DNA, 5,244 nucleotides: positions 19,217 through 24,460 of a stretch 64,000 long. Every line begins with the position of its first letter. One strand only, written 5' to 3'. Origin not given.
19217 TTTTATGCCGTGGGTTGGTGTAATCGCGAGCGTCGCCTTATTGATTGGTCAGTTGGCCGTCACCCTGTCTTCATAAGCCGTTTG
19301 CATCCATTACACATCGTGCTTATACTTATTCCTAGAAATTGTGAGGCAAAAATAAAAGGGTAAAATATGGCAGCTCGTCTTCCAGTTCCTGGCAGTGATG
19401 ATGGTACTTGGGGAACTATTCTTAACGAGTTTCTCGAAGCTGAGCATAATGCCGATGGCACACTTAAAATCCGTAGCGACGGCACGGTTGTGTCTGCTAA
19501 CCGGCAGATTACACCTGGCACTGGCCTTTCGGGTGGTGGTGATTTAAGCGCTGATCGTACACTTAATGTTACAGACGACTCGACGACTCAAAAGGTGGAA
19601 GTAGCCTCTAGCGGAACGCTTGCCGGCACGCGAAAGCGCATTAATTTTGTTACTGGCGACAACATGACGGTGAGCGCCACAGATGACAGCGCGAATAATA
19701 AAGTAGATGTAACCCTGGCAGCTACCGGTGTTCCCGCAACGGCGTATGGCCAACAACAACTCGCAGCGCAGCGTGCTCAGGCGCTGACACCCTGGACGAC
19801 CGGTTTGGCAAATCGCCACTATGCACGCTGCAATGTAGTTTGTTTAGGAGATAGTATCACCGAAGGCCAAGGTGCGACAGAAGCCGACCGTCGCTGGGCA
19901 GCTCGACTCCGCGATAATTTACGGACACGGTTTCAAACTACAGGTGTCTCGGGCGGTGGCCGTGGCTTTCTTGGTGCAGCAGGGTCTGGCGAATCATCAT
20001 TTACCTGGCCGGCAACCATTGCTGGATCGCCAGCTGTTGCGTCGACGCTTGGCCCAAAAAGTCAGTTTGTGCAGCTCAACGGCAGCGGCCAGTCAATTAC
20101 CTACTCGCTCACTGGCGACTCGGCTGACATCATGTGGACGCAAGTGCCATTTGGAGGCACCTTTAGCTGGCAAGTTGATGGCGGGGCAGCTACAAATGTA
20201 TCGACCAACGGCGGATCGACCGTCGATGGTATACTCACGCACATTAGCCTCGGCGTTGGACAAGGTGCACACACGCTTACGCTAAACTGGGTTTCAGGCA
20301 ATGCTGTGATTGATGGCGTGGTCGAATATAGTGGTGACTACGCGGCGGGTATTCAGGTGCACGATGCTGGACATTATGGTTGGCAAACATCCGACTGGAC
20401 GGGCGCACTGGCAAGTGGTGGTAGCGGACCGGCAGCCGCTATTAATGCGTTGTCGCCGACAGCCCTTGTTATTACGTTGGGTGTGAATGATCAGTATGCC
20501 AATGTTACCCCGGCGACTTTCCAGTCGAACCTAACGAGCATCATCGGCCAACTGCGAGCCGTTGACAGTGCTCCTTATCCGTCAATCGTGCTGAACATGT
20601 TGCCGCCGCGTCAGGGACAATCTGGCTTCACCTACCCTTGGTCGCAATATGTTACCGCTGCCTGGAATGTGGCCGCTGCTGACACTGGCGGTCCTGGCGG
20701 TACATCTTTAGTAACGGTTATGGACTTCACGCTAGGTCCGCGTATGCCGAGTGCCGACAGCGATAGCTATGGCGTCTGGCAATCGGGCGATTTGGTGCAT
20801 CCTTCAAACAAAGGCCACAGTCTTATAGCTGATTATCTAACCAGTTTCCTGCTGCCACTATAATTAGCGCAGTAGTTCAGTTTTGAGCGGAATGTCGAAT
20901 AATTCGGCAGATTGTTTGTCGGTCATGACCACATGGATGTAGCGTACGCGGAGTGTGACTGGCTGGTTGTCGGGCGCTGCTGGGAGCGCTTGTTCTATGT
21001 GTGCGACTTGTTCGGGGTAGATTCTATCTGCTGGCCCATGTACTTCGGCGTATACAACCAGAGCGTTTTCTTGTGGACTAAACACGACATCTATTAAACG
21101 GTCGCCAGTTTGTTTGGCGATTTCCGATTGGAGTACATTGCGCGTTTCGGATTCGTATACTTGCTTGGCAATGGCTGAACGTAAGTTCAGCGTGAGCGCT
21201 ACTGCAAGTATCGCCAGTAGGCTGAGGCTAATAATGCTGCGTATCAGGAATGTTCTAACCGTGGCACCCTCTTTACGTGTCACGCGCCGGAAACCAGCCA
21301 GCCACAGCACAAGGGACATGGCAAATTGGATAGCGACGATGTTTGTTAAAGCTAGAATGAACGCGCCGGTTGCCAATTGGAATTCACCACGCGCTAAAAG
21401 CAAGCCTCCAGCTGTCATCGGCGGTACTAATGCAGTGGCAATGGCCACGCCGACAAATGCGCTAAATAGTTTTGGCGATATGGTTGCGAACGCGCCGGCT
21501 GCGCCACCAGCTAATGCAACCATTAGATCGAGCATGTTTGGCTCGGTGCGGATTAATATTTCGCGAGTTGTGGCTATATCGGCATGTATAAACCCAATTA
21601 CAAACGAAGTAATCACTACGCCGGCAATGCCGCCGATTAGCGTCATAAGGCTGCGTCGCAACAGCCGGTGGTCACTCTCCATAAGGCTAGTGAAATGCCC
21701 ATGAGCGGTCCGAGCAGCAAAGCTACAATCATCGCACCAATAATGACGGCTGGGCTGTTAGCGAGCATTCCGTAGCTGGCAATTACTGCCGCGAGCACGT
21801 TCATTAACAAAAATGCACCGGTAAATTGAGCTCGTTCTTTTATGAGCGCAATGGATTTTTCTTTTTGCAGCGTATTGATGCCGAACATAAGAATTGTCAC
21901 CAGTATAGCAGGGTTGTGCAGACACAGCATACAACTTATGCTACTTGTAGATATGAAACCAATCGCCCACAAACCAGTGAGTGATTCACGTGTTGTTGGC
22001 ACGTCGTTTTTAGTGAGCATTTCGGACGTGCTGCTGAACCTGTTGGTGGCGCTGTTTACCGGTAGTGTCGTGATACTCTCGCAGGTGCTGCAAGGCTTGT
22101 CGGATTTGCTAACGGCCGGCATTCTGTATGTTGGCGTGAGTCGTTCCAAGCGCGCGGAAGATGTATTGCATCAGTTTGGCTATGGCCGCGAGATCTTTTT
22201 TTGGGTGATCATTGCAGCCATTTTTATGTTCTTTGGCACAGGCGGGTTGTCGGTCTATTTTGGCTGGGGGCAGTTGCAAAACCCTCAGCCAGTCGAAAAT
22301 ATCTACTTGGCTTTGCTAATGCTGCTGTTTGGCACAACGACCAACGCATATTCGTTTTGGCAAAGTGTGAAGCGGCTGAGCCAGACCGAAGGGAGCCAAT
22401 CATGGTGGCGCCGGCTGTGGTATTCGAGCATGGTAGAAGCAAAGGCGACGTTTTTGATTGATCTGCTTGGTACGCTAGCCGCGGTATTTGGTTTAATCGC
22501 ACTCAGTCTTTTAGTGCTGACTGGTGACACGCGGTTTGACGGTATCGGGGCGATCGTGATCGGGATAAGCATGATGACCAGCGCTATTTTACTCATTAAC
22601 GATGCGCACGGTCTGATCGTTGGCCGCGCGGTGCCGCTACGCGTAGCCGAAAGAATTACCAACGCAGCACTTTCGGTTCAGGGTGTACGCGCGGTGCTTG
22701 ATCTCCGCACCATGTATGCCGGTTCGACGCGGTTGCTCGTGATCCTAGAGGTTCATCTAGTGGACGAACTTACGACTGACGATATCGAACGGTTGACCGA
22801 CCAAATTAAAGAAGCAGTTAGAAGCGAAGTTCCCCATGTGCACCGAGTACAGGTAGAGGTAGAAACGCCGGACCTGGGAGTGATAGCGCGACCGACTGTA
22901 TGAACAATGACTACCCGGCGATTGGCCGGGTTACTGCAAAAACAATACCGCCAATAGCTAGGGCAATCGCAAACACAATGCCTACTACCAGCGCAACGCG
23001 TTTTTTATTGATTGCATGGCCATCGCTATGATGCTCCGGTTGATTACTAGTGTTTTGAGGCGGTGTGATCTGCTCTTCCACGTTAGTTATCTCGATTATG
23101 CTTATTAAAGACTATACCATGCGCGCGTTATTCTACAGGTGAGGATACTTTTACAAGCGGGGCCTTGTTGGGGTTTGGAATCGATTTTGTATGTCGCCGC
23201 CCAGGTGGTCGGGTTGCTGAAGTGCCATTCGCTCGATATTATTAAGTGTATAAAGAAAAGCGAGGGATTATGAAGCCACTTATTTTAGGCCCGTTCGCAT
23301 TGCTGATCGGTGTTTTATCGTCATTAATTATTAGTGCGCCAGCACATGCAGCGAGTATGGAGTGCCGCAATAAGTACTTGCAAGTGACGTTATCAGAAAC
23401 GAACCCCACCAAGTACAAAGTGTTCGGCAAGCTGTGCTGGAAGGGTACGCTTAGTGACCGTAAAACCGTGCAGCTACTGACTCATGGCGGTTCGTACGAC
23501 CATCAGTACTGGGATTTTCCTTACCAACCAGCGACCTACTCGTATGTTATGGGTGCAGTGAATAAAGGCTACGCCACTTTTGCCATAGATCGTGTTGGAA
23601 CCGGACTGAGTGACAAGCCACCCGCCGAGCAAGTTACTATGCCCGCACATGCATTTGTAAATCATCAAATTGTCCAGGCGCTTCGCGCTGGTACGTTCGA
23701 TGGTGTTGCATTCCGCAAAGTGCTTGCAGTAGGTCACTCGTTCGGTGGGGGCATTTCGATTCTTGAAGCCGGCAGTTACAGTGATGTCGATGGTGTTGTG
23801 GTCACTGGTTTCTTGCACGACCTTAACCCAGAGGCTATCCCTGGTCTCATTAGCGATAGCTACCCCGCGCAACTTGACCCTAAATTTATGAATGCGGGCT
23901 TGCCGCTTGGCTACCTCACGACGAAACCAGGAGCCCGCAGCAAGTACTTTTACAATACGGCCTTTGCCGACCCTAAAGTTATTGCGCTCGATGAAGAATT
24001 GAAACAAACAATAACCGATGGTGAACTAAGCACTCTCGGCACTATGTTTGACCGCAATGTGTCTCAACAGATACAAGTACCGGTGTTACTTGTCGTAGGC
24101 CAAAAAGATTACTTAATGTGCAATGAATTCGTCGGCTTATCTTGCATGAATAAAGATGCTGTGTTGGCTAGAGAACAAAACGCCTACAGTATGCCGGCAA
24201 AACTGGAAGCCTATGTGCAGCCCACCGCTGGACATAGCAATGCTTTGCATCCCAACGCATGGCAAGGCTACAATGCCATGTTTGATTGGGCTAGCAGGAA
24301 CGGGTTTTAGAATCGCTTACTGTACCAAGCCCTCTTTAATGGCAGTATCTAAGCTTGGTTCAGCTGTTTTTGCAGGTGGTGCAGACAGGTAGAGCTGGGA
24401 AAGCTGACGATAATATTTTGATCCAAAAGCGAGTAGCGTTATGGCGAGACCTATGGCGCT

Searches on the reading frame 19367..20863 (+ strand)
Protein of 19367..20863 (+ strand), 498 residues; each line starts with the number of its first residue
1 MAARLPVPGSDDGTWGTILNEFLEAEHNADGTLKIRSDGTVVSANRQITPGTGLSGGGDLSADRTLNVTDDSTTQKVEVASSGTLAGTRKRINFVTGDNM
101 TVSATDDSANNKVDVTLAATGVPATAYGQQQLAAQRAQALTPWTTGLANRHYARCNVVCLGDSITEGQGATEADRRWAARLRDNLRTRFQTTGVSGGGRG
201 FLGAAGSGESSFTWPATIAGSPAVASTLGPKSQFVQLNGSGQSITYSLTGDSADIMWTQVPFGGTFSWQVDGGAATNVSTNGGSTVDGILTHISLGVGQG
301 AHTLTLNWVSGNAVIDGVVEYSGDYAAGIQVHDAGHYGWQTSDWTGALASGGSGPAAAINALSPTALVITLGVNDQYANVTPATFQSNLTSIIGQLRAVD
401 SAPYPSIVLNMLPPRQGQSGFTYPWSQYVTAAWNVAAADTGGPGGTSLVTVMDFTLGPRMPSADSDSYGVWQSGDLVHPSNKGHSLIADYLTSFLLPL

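Call 11: search_protein_families(library=pfam, proteins=[window:19367-20863:+], max_evalue=0.001)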
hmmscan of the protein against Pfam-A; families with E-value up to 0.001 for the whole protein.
window:19367-20863:+ (498 aa): 2 families
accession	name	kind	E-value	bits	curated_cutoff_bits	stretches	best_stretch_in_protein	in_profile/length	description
PF13472.12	Lipase_GDSL_2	-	4.3e-19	70.1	32.9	2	328-485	32-177/178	GDSL-like Lipase/Acylhydrolase family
PF00657.28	Lipase_GDSL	-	1.7e-10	41.8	23.6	1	157-491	1-208/208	GDSL-like Lipase/Acylhydrolase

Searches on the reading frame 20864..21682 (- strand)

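Call 11: search_protein_families(library=pfam, proteins=[window:20864-21682:-], max_evalue=0.001)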
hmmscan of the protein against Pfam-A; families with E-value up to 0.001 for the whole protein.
window:20864-21682:- (272 aa): 1 family
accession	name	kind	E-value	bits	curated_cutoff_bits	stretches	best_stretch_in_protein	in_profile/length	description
PF04087.19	DUF389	-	4.1e-30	105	23.9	1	3-119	20-136/137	Domain of unknown function (DUF389)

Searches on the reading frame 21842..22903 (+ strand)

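Call 11: search_protein_families(library=pfam, proteins=[window:21842-22903:+], max_evalue=0.001)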
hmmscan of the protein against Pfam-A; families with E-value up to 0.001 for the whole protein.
window:21842-22903:+ (353 aa): 2 families
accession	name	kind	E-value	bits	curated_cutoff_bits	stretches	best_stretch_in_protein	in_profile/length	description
PF01545.26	Cation_efflux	-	2.4e-21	76.9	26.6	1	55-253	4-191/198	Cation efflux family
PF16916.11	ZT_dimer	-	3.3e-09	37.1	26.7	1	270-341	7-76/78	Dimerisation domain of Zinc Transporter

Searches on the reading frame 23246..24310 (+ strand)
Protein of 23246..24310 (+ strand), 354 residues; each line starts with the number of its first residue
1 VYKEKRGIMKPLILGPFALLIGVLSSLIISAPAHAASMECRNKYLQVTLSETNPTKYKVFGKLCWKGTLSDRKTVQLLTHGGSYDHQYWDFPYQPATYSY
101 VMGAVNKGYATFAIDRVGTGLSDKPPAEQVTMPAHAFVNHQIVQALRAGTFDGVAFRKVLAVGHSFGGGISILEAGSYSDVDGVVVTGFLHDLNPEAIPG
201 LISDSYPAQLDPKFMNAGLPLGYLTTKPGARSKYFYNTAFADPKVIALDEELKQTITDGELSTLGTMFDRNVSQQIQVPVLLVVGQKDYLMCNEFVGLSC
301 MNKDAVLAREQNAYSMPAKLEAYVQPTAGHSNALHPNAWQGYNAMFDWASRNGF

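Call 12: search_protein_families(library=pfam, proteins=[window:23246-24310:+], max_evalue=0.001)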
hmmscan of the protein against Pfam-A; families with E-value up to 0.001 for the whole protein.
window:23246-24310:+ (354 aa): 3 families
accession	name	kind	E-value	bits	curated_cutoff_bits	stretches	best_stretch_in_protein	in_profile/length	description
PF12697.13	Abhydrolase_6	-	1.8e-13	52.1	26.3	1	77-336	2-211/217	Alpha/beta hydrolase family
PF12146.15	Hydrolase_4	-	9.6e-08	32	27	1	106-293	29-207/239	Serine aminopeptidase, S33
PF00561.26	Abhydrolase_1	-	1.2e-06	28.9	25.8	1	103-195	21-104/245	alpha/beta hydrolase fold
